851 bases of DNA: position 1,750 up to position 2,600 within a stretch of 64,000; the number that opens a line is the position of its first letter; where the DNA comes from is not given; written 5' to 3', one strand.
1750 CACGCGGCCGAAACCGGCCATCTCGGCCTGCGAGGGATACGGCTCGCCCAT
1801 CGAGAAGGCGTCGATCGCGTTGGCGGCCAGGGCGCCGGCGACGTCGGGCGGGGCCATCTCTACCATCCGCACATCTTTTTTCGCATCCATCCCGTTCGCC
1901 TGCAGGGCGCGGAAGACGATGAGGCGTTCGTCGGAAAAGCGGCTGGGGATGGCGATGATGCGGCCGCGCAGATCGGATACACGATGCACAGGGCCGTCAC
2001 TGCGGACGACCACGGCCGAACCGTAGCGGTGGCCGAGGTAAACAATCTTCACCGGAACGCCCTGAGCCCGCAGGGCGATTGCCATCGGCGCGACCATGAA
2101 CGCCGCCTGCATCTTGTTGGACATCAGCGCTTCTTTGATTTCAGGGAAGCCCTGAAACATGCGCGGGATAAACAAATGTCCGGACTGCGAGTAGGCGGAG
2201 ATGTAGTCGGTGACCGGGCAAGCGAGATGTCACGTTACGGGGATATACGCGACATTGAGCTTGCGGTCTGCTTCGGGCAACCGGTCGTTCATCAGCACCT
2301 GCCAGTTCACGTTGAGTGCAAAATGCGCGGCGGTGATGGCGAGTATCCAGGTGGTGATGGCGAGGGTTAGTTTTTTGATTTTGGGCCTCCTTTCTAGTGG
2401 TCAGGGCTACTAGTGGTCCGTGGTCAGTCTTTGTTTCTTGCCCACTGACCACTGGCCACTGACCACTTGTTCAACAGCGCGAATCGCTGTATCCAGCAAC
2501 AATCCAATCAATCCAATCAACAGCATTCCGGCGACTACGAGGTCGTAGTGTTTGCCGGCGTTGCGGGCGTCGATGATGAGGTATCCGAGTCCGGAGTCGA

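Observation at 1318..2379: Substrate-binding gene of the ABC importer has an in-frame TGA and no canonical start codon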

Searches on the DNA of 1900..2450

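Call 58: search_rna_families(source=window, start=1900, end=2450, threshold=evalue, max_evalue=10)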
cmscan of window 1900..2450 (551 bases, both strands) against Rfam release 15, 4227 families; matches with E-value up to 10: 3.
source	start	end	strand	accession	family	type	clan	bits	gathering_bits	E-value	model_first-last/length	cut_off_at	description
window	2308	2378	+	RF02074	STnc240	Gene; sRNA;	-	17.1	55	9.7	1-77/77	no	Enterobacterial sRNA STnc240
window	1915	1974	+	RF01144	sR17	Gene; snRNA; snoRNA; CD-box;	-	13.1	36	1.8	1-55/55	no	Small nucleolar RNA sR17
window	1909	1979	+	RF01134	sR30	Gene; snRNA; snoRNA; CD-box;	-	11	38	3.7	1-57/57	no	Small nucleolar RNA sR30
